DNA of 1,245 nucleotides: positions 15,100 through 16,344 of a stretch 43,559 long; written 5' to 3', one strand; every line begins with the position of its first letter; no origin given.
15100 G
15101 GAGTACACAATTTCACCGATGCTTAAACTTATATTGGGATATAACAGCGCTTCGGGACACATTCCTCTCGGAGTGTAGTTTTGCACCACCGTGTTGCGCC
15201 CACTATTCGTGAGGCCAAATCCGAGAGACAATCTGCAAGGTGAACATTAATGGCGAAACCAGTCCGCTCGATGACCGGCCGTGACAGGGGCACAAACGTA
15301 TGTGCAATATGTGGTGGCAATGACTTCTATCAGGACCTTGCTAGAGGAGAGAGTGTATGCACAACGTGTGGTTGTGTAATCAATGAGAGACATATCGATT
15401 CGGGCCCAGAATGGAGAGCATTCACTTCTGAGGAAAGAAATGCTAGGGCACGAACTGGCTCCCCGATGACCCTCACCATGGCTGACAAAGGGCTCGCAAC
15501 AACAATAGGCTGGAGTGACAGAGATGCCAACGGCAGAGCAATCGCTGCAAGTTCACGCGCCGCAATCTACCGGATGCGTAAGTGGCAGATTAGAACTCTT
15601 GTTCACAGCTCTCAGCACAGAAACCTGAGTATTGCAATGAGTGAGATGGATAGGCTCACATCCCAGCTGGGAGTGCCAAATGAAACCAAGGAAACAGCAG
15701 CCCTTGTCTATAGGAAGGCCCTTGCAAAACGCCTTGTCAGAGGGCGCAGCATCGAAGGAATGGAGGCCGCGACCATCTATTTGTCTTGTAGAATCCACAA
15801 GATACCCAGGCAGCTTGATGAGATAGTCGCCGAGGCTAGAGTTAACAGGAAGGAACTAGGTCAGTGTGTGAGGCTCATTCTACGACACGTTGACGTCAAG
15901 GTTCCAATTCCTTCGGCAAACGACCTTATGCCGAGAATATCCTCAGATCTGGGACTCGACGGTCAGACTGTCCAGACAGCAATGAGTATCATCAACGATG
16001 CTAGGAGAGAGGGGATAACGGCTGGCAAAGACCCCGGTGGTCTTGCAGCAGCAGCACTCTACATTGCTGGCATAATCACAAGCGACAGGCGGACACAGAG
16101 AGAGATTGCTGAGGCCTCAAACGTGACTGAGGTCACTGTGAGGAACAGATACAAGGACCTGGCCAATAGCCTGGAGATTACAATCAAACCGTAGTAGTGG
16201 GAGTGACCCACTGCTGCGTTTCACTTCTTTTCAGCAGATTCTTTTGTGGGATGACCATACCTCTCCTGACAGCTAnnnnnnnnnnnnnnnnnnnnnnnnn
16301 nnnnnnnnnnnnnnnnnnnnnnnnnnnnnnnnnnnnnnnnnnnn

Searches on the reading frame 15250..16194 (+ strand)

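Call 4: search_protein_families(library=pfam, proteins=[window:15250-16194:+], max_evalue=1)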
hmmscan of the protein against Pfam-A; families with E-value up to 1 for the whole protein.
window:15250-16194:+ (314 aa): 11 families
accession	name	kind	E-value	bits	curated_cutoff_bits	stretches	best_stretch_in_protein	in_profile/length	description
PF00382.24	TFIIB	-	2.7e-35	120.7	23.6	2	220-306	5-91/92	Transcription factor TFIIB repeat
PF08271.17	Zn_Ribbon_TF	-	2.7e-14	52.9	29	1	17-58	2-43/43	TFIIB zinc-binding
PF00134.28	Cyclin_N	-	0.0083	16.3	23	1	123-215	28-123/127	Cyclin, N-terminal domain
PF10080.14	FtrD-like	-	0.018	15.6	26.3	1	14-50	33-67/101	Membrane iron-sulfur containing protein FtrD-like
PF04545.22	Sigma70_r4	-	0.036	14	24.1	1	281-302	21-42/50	Sigma-70, region 4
PF13412.12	HTH_24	-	0.048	13.7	21.9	1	280-305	17-42/48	Winged helix-turn-helix DNA-binding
PF08281.18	Sigma70_r4_2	-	0.05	13.7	25.7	1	282-301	28-47/54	Sigma-70, region 4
PF13404.12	HTH_AsnC-type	-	0.077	13.3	27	1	280-304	17-41/42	AsnC-type helix-turn-helix domain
PF08279.18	HTH_11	-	0.097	13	25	0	281-308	16-43/55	HTH domain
PF01857.25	RB_B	-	0.14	12.5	26.9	1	126-205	10-91/144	Retinoblastoma-associated protein B domain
PF02984.24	Cyclin_C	-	0.23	11.9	22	0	262-307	44-89/119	Cyclin, C-terminal domain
